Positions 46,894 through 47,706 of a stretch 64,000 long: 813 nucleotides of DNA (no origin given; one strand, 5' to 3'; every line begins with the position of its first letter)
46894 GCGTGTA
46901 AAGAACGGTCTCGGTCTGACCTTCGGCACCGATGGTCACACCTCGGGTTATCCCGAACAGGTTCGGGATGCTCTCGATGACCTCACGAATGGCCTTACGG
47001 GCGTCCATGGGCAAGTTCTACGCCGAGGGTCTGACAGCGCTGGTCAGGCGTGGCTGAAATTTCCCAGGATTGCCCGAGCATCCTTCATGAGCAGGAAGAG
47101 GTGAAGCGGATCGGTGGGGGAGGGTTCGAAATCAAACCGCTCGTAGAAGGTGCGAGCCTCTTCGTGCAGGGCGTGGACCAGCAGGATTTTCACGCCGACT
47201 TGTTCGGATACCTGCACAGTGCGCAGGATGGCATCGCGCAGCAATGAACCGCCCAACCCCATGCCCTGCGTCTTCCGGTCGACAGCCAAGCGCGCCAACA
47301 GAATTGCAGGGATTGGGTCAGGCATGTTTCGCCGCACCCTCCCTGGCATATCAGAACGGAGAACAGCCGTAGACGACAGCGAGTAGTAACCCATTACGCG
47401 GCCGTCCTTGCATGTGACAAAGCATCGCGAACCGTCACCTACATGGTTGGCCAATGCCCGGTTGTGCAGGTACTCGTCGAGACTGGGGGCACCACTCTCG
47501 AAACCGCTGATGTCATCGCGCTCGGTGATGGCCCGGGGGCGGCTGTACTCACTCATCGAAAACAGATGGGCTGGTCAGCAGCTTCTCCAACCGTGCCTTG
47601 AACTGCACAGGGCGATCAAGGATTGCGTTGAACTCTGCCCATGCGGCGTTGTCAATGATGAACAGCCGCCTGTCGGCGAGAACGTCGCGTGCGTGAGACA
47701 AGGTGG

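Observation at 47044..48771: GNAT/DUF1778 toxin-antitoxin pair plus divergent multi-TM protein inserted between early and late operons (candidate prophage defence island)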

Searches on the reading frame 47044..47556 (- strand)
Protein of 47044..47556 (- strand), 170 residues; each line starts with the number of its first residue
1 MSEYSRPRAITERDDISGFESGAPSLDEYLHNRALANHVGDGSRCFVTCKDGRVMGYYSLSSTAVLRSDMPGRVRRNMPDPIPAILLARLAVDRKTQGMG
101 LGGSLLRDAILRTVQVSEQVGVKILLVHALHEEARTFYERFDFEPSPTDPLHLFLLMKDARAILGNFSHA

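Call 3: search_protein_families(library=pfam, proteins=[window:47044-47556:-], max_evalue=1)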
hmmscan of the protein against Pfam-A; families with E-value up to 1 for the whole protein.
window:47044-47556:- (170 aa): 4 families
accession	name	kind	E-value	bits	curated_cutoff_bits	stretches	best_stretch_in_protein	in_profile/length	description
PF13508.13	Acetyltransf_7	-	8.4e-09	36.1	27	1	42-145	2-84/84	Acetyltransferase (GNAT) domain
PF00583.31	Acetyltransf_1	-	1.1e-06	29.3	20.7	1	33-143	27-116/116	Acetyltransferase (GNAT) family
PF13673.13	Acetyltransf_10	-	2.7e-06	27.8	23.6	1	27-146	14-110/128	Acetyltransferase (GNAT) domain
PF08445.16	FR47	-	0.012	16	22.1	1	87-144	24-78/86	FR47-like protein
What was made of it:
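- On GNAT/DUF1778 (TacAT/AtaRT/KacAT-type) type II toxin-antitoxin: Pfam Acetyltransf_7, _1 and _10 are above their gathering scores (call 3).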

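Call 4: search_protein_families(library=ncbifam, proteins=[window:47044-47556:-], max_evalue=1)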
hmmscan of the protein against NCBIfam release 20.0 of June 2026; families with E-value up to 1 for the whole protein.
window:47044-47556:- (170 aa): 6 families
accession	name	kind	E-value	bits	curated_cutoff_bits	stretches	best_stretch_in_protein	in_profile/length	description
TIGR01575.1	rimI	equivalog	0.00023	21.3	86.4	1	88-144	59-113/132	ribosomal protein S18-alanine N-acetyltransferase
TIGR03448.1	mycothiol_MshD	equivalog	0.021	14.1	163.1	1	90-149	234-291/294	mycothiol synthase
TIGR03103.1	trio_acet_GNAT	equivalog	0.092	11.3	569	1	86-145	157-214/547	N-acetylglutaminylglutamine synthetase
TIGR03585.1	PseH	equivalog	0.12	12.5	93.1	0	103-144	93-134/156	UDP-4-amino-4,6-dideoxy-N-acetyl-beta-L-altrosamine N-acetyltransferase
NF002959.0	PRK03624.1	equivalog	0.13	11.9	124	1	89-146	77-132/147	GNAT family acetyltransferase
NF007025.1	PRK09491.1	equivalog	0.17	11.8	173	1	87-144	65-120/145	ribosomal protein S18-alanine N-acetyltransferase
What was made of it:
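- Generic GNAT Pfam families match, and there are weak NCBIfam hits to rimI and MshD, far below their cut-offs (calls 3, 4).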

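Call 5: search_protein_families(library=phrogs, proteins=[window:47044-47556:-], max_evalue=0.1)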
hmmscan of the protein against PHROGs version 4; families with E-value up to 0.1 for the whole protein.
window:47044-47556:- (170 aa): 2 families
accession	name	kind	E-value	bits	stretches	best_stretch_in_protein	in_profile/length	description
phrog_1758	-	other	6e-31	108.8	1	11-151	18-166/184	acetyltransferase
phrog_3810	-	other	6.8e-05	23.9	1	34-146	50-145/155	acetyltransferase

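Call 6: search_protein_families(library=padloc, proteins=[window:47044-47556:-], max_evalue=0.1)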
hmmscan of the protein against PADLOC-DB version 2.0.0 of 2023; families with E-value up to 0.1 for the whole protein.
window:47044-47556:- (170 aa): 0 families
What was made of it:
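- There is no PADLOC model hit (call 6).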

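Call 8: search_solved_structures(query=window:47044-47556:-, max_evalue=0.01, show_alignments=2)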
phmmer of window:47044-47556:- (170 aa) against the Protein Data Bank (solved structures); distinct sequences matched with E-value up to 0.01: 16.
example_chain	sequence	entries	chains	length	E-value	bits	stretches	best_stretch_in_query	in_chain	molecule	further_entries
7ak7_A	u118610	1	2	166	1.7e-41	145.1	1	10-159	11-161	Acetyltransferase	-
7f36_A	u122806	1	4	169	1.6e-35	125.7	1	5-157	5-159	N-acetyltransferase domain-containing protein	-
5fvj_A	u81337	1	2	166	2e-35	125.3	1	5-157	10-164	PUTATIVE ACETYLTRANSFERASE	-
7ak8_A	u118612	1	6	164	2.4e-35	125.1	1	6-157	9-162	GCN5 family acetyltransferase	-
9ilr_A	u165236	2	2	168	2.2e-34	121.9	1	6-155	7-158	N-acetyltransferase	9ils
7f37_B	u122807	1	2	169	2.8e-33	118.4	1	6-154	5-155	GNAT family N-acetyltransferase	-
6g96_B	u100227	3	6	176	8.7e-18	68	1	12-164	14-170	Acetyltransferase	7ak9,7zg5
6gts_A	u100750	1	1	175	6.5e-17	65.2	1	15-146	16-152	Acetyltransferase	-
6ajn_A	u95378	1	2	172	9.1e-17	64.7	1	15-146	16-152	N-acetyltransferase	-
6ajm_A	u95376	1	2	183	1e-16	64.5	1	15-146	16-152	N-acetyltransferase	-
6gtq_A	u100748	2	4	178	3.5e-16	62.8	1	15-146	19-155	N-acetyltransferase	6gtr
6gtp_A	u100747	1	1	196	4.7e-16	62.4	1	15-146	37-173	N-acetyltransferase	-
7chd_A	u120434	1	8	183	1e-15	61.3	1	15-146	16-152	N-acetyltransferase domain-containing protein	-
5zgn_C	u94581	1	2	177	2.1e-15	60.2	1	15-144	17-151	KacT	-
5xun_A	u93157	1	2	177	7.8e-15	58.4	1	15-144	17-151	Acetyltransferase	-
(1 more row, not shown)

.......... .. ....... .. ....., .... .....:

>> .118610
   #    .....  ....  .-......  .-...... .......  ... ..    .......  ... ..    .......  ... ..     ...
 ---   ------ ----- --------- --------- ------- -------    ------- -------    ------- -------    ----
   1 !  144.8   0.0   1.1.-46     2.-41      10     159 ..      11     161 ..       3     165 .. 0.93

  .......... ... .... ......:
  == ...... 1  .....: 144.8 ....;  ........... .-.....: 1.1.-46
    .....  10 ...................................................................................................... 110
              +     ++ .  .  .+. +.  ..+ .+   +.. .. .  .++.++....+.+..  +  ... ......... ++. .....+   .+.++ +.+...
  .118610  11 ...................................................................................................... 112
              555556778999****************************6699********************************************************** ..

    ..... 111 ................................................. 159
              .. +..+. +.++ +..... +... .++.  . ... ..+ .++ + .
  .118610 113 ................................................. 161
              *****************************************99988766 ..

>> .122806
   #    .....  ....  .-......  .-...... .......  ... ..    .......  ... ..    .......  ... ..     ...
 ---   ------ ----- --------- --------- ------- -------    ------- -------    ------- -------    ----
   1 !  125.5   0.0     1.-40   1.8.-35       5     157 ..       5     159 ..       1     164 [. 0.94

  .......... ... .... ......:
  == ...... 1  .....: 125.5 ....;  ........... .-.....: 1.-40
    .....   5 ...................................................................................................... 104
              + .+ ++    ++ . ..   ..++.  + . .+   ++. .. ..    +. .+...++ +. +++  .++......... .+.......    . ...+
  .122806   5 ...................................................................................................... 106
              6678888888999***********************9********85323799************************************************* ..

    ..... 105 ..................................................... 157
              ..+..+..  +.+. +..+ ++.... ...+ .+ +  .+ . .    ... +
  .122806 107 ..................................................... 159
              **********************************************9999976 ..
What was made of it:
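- The best PDB matches are all TA toxins, at E=1e-41 to 1e-15 over the full length (call 8).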

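Call 17: search_dna_similar(query=window:47044-47556:-, collection=phages, mode=protein, max_evalue=0.00001, max_rows=40)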
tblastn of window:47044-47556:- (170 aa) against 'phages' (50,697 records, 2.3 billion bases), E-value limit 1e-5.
Records with a match: 13; places in all: 13; records where one place covers at least 80% of the query: 10.
Best place of each record, by identity: >=99% 1; <60% 12.
By first word of the organism name: Listeria 4; Escherichia 3; Salmonella 2; Synechococcus 2; Mycobacterium 1; Dolichospermum 1.
By host as written in the record: Listeria monocytogenes 4; Homo sapiens 2; Mycobacterium abscessus GD52 1; Dolichospermum flos-aquae 1; Synechococcus sp. 1; Synechococcus sp. PCC 7002 1; Escherichia coli strain SCU-175 1; Escherichia coli strain SCU-107 1; and 1 more.
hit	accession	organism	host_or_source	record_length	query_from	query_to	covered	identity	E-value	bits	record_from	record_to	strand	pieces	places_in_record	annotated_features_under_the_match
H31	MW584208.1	Mycobacterium phage prophi52-1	Mycobacterium abscessus GD52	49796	1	170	100%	100.0%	9e-110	348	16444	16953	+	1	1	34: hypothetical protein | 32: hypothetical protein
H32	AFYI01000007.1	Salmonella enterica subsp. enterica serovar Infantis str. ...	Homo sapiens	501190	5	159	91%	47.4%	1e-41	153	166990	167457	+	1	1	toxin-antitoxin system, toxin component, GNAT family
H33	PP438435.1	Dolichospermum phage Dfl-JY45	Dolichospermum flos-aquae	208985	3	163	95%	45.3%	5e-39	145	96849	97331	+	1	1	NAT-SF domain containing protein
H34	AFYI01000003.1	Salmonella enterica subsp. enterica serovar Infantis str. ...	Homo sapiens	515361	7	155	88%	44.4%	4e-34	131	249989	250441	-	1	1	toxin-antitoxin system, toxin component, GNAT family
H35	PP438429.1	Synechococcus phage Ssp-JY39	Synechococcus sp.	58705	4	168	97%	37.1%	5e-25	105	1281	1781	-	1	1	none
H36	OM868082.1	Synechococcus phage Yong-M2-251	Synechococcus sp. PCC 7002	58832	4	168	97%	37.1%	5e-25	105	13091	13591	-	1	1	acetyltransferase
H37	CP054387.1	Escherichia phage CMS-2020a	Escherichia coli strain SCU-175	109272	12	143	78%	37.0%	1e-18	87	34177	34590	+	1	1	record has no annotation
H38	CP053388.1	Escherichia phage CMS-2020a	Escherichia coli strain SCU-107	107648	12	143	78%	34.1%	6e-17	82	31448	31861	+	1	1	record has no annotation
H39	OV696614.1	Escherichia phage Cyrano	-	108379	12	143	78%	34.1%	6e-17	82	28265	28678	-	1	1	KacT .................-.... toxin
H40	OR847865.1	Listeria phage LM 4-11-1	Listeria monocytogenes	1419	11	146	80%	30.1%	2e-11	66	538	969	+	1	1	record has no annotation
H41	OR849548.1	Listeria phage LM 4-14-1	Listeria monocytogenes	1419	11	146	80%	30.1%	2e-11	66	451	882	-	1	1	record has no annotation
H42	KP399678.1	Listeria phage vB_LmoS_293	Listeria monocytogenes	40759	9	146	81%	28.6%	2e-11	67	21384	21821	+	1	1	hypothetical protein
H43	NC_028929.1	Listeria phage vB_LmoS_293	Listeria monocytogenes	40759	9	146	81%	28.6%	2e-11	67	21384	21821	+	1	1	acetyltransferase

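Call 39: find_homologous_proteins(query=window:47044-47556:-, max_evalue=1e-30)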
Query window:47044-47556:- (170 aa): 5251 proteins with E <= 1e-30 among 6176 candidates; the best 120 are listed.
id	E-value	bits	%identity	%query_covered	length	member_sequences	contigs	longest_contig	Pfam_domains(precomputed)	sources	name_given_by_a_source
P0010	1.1e-107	375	100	100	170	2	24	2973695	PF13673.14,PF13508.14,PF00583.32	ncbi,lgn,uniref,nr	ncbi:GNAT family N-acetyltransferase [Mycobacteroides abscessus]|uniref:GNAT family N-acetyltransfer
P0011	3.6e-73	263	72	97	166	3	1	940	PF13673.14,PF13508.14,PF00583.32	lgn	-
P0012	1.4e-72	261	70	97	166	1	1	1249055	PF13673.14,PF13508.14,PF00583.32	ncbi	ncbi:GNAT family N-acetyltransferase [Mycolicibacterium boenickei]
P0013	8.7e-72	258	71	97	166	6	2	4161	PF13673.14,PF13508.14,PF00583.32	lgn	-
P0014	3.2e-71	256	70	97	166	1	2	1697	PF13673.14,PF13508.14,PF00583.32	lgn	-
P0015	1.3e-70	255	69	98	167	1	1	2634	PF13673.14,PF13508.14,PF00583.32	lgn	-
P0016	1.4e-70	254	70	96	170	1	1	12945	PF13673.14,PF13508.14,PF00583.32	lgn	-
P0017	1.6e-70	254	70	96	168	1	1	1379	PF13673.14,PF13508.14,PF00583.32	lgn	-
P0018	1.8e-70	254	71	96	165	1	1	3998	PF13673.14,PF13508.14,PF00583.32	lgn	-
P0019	3.2e-70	253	68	98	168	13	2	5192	PF13673.14,PF13508.14,PF00583.32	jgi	-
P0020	3.2e-70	253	70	97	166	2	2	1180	PF13673.14,PF13508.14,PF00583.32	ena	-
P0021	6.4e-70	252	69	96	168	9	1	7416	PF13673.14,PF13508.14,PF00583.32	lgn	-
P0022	1.1e-69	251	70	97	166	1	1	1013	PF13673.14,PF13508.14,PF00583.32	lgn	-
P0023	1.3e-69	251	68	97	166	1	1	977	PF13673.14,PF13508.14,PF00583.32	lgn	-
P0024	1.5e-69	251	68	97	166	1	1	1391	PF13673.14,PF13508.14,PF00583.32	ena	-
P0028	4.6e-69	249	69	96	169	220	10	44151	PF13673.14,PF13508.14,PF00583.32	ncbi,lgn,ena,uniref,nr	ncbi:GNAT superfamily N-acetyltransferase [Mycolicibacterium sp. BK607]|uniref:GNAT family N-acetylt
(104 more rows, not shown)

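Call 41: find_encoding_contigs(protein=P0012, flank=4000, max_places=3)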
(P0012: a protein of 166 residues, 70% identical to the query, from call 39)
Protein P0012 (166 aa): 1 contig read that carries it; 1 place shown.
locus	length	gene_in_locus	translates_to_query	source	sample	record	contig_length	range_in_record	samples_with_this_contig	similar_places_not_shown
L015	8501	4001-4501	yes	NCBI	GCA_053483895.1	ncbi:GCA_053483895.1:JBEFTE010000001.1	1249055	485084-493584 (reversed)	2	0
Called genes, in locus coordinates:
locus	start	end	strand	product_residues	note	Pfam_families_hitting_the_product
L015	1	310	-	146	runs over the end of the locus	PF10604:Polyketide_cyc2, PF03364:Polyketide_cyc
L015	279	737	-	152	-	PF13279:4HBT_2, PF03061:4HBT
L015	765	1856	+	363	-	PF08240:ADH_N, PF00107:ADH_zinc_N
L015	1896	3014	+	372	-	PF02746:MR_MLE_N, PF13378:MR_MLE_C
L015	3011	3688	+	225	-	PF00392:GntR, PF07729:FCD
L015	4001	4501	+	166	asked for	PF00583:Acetyltransf_1, PF13673:Acetyltransf_10, PF13508:Acetyltransf_7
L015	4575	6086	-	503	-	PF01970:TctA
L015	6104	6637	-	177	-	PF07331:TctB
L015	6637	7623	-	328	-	PF03401:TctC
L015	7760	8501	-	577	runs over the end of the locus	PF02771:Acyl-CoA_dh_N, PF02770:Acyl-CoA_dh_M, PF00441:Acyl-CoA_dh_1, PF12806:Acyl-CoA_dh_C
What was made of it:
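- Close homologues sit among ordinary metabolic genes in M. boenickei (call 41).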

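Call 42: find_encoding_contigs(protein=P0028, flank=4000, max_places=4)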
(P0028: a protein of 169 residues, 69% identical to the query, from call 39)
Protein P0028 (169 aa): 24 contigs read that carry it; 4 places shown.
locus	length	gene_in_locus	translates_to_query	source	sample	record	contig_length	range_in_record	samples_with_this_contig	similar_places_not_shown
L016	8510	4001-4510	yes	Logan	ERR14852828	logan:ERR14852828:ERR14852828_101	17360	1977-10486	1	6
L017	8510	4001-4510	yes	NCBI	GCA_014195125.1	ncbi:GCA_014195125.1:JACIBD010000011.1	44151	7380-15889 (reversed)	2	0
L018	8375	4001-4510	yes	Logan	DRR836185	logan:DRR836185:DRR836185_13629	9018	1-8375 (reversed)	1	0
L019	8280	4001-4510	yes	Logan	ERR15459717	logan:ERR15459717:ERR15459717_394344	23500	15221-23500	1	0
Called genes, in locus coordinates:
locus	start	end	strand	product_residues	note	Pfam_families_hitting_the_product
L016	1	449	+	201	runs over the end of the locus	-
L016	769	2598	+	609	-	-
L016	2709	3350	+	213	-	-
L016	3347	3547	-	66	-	-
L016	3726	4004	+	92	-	PF08681:TacA1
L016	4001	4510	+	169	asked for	PF00583:Acetyltransf_1, PF13673:Acetyltransf_10, PF13508:Acetyltransf_7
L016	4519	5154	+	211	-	-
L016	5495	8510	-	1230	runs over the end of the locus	PF02384:N6_Mtase, PF20473:MmeI_Mtase (faint), PF07669:Eco57I, PF13482:RNase_H_2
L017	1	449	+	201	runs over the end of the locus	-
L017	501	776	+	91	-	-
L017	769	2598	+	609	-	-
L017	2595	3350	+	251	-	-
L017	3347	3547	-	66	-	-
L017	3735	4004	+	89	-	PF08681:TacA1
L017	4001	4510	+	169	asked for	PF00583:Acetyltransf_1, PF13673:Acetyltransf_10, PF13508:Acetyltransf_7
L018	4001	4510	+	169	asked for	PF00583:Acetyltransf_1, PF13673:Acetyltransf_10, PF13508:Acetyltransf_7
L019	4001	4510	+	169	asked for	PF00583:Acetyltransf_1, PF13673:Acetyltransf_10, PF13508:Acetyltransf_7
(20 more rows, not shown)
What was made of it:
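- One homologue group lies beside an MmeI-like restriction-modification gene (call 42).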

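Call 51: search_solved_structures(query=window:47044-47556:-, max_evalue=1e-30, show_alignments=4)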
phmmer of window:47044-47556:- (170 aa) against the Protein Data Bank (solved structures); distinct sequences matched with E-value up to 1e-30: 6.
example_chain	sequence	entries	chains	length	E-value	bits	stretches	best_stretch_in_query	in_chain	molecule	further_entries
7ak7_A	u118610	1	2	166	1.7e-41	145.1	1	10-159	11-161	Acetyltransferase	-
7f36_A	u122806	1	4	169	1.6e-35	125.7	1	5-157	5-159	N-acetyltransferase domain-containing protein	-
5fvj_A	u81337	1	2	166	2e-35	125.3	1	5-157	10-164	PUTATIVE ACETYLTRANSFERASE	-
7ak8_A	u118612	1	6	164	2.4e-35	125.1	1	6-157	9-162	GCN5 family acetyltransferase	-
9ilr_A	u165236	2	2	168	2.2e-34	121.9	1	6-155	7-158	N-acetyltransferase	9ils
7f37_B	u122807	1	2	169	2.8e-33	118.4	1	6-154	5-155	GNAT family N-acetyltransferase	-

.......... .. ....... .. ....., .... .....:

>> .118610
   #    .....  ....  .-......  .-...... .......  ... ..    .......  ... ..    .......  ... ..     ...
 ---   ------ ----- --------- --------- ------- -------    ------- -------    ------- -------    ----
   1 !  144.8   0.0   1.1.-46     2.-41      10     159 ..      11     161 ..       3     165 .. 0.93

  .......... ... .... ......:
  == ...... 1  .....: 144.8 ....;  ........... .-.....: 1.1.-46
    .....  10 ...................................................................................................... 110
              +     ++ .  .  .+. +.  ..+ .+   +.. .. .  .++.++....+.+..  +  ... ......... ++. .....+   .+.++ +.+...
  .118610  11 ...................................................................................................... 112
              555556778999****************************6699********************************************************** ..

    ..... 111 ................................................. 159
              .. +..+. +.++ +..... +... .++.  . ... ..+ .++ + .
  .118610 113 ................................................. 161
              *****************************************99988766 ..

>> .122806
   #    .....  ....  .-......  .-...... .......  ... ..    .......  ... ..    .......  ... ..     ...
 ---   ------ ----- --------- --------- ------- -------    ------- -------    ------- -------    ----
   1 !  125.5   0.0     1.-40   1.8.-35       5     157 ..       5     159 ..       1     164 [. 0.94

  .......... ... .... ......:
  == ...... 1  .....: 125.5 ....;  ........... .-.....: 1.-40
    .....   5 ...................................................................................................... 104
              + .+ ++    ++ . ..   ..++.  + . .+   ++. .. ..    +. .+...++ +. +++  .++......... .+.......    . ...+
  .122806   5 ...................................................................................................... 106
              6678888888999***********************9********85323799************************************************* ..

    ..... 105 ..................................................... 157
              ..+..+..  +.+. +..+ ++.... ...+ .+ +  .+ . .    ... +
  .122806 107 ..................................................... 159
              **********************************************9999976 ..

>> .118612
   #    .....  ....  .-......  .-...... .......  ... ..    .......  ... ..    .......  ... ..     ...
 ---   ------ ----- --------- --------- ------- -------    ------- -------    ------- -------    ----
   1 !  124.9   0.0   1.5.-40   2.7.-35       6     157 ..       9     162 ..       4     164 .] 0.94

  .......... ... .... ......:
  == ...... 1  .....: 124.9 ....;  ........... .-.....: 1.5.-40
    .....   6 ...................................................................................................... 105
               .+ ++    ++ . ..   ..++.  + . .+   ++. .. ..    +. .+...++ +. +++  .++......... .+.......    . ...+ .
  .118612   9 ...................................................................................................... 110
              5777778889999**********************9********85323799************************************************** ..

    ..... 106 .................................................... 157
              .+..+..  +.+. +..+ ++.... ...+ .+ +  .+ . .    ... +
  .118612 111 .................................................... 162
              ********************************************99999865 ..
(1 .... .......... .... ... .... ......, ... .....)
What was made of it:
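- Closest known: Salmonella TacAT. Same: 47% identity to Salmonella GNAT TA toxins (calls 8, 17, 51).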

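Call 66: find_related_loci(query=window:47044-47556:-, collection=viral_contigs, flank=5000)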
Query window:47044-47556:- (170 aa) in viral_contigs; peptide patterns used: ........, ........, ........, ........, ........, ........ (x = any residue, [..] = any of these).
45 stretches matched a pattern; 38 encode a relative of the query (tblastn E <= 1e-3); 38 distinct loci.
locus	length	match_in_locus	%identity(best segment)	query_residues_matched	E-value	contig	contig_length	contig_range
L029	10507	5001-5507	51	4-170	1e-52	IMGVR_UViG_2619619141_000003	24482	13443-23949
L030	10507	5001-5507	51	4-170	1e-51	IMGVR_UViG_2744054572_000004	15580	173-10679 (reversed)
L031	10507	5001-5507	50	4-170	1e-51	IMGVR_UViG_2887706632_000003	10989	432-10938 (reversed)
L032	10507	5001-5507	50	4-170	1e-51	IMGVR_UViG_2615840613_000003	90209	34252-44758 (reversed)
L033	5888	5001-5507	50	4-170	6e-52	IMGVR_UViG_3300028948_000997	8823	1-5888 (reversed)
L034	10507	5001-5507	51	4-170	9e-52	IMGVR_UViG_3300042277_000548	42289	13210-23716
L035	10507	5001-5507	50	4-170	3e-51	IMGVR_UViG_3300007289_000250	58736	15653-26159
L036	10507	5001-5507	50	4-170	2e-51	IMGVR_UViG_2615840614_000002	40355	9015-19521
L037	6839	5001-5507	50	4-170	2e-51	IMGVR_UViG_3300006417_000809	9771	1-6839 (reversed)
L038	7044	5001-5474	53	15-170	3e-51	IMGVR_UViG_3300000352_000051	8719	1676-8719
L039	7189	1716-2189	53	15-170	3e-51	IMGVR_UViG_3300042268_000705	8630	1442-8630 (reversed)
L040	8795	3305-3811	50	4-170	4e-51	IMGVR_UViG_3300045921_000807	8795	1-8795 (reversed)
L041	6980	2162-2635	53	15-170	3e-51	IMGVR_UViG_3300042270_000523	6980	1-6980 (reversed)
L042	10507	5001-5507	50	4-170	9e-51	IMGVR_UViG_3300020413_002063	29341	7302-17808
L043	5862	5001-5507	50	4-170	9e-51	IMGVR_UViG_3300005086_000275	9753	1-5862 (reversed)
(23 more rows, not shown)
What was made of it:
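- Related pairs are frequent in viral contigs (call 66).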
